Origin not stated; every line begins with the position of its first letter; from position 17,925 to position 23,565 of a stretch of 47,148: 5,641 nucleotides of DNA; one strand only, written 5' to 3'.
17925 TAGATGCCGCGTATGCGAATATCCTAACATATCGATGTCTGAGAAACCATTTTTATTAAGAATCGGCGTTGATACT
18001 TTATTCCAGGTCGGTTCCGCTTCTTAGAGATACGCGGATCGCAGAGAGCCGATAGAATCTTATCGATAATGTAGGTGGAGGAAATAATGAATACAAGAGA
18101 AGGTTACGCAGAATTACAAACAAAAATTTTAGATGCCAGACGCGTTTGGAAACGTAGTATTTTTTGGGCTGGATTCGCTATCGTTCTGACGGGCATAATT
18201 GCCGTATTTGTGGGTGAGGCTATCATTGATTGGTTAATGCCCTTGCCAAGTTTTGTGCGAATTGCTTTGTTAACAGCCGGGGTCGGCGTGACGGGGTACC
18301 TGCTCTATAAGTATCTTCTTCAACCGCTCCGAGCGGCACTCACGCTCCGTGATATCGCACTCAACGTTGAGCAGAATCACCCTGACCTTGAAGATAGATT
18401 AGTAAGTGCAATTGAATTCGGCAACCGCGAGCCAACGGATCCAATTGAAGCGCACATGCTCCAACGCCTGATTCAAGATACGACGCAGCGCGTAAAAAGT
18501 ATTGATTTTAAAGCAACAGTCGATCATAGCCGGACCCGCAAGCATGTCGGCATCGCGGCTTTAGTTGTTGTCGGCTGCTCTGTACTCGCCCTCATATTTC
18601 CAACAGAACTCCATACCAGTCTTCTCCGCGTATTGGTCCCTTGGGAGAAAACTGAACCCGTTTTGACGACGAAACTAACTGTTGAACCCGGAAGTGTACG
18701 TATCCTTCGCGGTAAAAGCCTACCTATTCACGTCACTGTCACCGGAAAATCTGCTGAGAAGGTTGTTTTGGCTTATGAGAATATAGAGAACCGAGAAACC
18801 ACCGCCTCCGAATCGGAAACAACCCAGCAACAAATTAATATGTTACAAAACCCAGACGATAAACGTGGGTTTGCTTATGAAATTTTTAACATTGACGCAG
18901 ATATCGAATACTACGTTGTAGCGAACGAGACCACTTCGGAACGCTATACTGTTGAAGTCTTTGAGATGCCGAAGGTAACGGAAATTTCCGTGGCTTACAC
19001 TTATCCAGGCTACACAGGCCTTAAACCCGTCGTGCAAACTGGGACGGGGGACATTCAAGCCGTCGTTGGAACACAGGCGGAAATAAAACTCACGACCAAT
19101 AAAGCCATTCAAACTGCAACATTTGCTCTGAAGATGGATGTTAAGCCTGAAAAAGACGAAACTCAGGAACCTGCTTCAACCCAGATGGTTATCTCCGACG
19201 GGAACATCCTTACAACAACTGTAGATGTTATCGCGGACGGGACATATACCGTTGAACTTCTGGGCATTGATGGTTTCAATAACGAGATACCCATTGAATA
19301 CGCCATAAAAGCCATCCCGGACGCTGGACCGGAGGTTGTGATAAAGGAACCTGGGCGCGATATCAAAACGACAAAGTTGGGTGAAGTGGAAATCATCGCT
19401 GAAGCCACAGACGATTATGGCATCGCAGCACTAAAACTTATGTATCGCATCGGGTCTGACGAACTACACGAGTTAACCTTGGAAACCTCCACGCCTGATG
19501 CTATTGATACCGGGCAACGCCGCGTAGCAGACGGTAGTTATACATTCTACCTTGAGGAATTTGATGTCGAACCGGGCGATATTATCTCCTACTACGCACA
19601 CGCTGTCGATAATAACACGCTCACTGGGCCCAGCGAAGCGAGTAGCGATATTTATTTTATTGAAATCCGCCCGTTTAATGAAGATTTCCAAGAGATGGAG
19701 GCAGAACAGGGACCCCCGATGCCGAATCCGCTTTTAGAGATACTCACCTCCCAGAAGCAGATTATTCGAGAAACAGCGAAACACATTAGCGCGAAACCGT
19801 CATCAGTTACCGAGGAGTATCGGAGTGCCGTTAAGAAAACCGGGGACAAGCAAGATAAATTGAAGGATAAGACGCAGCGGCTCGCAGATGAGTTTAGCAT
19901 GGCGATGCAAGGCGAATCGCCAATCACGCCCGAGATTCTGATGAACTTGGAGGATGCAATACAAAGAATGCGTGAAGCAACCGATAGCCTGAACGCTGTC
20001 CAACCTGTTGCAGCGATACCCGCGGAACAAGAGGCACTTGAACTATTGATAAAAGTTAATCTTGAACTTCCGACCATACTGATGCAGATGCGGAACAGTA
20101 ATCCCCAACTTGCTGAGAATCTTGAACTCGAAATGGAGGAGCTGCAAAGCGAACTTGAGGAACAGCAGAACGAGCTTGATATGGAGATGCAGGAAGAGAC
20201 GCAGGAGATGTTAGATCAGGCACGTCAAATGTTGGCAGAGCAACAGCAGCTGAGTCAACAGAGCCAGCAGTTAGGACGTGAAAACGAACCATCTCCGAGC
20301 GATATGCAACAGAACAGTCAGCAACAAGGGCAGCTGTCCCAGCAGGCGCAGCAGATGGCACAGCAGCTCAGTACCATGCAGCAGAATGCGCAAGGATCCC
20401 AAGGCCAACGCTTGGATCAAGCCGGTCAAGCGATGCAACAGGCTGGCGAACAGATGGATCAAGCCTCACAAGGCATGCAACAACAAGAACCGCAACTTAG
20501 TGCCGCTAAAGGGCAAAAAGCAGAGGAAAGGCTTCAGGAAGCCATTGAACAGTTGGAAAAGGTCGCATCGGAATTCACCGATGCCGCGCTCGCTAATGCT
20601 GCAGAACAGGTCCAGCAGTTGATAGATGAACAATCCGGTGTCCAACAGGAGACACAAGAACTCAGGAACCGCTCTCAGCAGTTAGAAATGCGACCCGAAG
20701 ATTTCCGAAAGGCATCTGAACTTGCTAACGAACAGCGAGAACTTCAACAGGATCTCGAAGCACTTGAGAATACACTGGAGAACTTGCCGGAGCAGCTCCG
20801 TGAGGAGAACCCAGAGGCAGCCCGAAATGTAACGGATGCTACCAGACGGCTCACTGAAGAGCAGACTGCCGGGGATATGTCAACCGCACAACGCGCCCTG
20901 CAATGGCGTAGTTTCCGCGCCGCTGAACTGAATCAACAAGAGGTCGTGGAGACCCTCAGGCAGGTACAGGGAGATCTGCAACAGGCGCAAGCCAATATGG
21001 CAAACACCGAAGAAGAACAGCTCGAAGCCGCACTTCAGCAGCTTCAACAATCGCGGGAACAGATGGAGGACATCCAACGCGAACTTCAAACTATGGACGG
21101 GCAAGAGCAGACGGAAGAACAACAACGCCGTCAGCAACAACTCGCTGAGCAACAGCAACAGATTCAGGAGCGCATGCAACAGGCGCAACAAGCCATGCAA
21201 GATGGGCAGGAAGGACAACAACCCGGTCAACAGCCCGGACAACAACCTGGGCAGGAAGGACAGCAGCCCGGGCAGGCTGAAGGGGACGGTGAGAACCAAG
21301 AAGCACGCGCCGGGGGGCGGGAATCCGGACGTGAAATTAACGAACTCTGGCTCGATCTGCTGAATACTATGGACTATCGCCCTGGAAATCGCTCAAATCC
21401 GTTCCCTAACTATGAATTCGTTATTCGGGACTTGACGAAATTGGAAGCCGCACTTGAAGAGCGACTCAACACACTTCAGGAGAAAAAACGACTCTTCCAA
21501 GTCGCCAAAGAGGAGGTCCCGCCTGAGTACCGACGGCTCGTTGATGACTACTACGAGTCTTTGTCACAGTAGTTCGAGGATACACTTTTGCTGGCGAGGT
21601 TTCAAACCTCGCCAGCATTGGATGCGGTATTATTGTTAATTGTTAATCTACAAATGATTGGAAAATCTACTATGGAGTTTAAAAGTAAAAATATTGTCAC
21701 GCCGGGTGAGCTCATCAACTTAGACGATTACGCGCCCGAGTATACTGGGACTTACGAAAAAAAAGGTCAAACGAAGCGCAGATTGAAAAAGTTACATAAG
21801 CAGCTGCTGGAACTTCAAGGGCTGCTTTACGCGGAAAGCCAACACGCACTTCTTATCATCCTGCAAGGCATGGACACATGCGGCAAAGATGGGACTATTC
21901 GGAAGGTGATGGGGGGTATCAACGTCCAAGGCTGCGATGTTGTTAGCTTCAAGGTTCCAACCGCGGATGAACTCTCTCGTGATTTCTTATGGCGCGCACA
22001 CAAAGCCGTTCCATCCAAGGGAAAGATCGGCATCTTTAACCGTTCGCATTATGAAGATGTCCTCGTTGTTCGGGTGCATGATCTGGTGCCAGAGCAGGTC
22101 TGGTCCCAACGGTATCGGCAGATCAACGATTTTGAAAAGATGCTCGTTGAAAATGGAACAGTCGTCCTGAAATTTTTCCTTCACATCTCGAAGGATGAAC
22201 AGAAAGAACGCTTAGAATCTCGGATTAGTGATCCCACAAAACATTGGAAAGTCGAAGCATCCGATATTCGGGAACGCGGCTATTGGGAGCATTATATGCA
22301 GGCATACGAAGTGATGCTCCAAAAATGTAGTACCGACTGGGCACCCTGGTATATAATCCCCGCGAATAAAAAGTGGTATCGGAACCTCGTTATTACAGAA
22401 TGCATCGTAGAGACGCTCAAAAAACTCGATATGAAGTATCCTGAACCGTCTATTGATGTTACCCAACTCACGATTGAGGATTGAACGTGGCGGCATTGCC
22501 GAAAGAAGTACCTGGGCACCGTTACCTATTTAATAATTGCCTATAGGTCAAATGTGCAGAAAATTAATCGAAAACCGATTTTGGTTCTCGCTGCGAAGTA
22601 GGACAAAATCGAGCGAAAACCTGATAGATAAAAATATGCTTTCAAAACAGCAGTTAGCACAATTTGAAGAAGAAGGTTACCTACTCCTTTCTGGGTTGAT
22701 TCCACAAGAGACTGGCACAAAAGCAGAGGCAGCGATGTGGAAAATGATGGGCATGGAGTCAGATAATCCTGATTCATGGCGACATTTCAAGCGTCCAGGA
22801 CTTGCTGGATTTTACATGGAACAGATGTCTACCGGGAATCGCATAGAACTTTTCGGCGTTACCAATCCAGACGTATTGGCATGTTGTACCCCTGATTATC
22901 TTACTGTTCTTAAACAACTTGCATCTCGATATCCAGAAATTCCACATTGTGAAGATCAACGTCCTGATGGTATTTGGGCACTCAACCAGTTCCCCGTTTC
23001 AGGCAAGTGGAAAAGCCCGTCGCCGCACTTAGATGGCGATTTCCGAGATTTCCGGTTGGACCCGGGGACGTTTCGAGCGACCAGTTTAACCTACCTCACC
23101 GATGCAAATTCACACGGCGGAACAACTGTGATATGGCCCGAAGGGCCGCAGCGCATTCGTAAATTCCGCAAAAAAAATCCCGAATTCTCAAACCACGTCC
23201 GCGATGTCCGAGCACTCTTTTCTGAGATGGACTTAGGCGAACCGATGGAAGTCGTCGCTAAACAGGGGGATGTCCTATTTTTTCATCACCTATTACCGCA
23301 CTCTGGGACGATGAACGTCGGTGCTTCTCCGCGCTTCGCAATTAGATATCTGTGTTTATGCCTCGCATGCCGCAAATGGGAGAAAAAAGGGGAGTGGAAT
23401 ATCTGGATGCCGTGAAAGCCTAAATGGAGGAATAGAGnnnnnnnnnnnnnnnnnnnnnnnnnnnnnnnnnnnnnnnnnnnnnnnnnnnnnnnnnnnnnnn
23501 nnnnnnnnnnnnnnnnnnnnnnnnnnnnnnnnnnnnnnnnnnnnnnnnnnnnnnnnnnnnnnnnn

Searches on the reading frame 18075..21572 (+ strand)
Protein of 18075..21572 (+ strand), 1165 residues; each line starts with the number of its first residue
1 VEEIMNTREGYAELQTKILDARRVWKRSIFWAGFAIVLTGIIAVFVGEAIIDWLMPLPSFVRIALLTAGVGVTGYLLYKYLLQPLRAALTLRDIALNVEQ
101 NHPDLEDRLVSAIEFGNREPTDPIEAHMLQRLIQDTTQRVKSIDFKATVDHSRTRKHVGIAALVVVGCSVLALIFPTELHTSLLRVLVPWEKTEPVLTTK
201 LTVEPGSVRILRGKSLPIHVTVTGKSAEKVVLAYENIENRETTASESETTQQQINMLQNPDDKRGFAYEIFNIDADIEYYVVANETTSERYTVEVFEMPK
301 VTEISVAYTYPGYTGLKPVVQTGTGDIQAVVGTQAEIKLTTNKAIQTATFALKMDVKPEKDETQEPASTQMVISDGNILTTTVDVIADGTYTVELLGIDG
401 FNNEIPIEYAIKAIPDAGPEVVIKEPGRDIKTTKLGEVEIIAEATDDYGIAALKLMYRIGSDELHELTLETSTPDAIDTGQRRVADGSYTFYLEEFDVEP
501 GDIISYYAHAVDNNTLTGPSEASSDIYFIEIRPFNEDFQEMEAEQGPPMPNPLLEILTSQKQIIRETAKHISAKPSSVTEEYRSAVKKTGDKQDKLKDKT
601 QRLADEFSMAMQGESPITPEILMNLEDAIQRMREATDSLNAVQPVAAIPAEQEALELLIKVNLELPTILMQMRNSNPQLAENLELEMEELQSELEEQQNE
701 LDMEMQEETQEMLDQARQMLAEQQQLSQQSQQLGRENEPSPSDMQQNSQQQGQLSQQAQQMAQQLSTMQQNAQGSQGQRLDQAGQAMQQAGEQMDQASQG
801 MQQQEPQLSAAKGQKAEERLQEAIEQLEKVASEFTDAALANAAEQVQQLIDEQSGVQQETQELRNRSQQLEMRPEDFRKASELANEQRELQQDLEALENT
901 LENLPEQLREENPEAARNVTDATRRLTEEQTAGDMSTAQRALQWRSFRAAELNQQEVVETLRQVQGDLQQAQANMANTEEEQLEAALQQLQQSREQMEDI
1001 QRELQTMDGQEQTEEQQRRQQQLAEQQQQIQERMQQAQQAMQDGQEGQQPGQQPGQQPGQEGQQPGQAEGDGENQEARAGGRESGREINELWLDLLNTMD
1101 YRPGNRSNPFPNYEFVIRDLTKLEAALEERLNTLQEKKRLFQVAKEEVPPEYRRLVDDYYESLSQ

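Call 28: search_protein_families(library=pfam, proteins=[window:18075-21572:+], max_evalue=0.0001)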
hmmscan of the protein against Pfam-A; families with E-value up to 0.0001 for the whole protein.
window:18075-21572:+ (1165 aa): 1 family
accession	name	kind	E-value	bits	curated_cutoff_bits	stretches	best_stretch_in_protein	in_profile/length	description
PF13779.11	DUF4175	-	4.7e-11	41.9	27.3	2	293-458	186-322/825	Domain of unknown function (DUF4175)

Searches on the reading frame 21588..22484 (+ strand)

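Call 28: search_protein_families(library=pfam, proteins=[window:21588-22484:+], max_evalue=0.0001)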
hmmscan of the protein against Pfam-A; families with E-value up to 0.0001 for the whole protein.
window:21588-22484:+ (298 aa): 1 family
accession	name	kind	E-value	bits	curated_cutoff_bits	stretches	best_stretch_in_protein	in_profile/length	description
PF03976.20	PPK2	-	3.4e-75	253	22.3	1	58-281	3-225/229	Polyphosphate kinase 2 (PPK2)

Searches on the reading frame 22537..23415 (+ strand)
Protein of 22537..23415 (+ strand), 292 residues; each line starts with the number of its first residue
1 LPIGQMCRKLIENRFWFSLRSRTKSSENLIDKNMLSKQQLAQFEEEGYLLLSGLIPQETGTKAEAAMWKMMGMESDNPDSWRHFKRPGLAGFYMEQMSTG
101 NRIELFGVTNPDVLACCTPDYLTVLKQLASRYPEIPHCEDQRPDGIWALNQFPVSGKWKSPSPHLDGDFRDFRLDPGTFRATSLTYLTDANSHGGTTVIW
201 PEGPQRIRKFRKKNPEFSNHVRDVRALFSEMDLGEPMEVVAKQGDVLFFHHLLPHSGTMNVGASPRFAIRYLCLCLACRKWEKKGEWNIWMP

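Call 28: search_protein_families(library=pfam, proteins=[window:22537-23415:+], max_evalue=0.0001)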
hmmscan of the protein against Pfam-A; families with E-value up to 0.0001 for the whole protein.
window:22537-23415:+ (292 aa): 1 family
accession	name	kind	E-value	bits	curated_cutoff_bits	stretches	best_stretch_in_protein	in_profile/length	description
PF05721.19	PhyH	-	1.5e-06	29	22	1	43-267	1-212/213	Phytanoyl-CoA dioxygenase (PhyH)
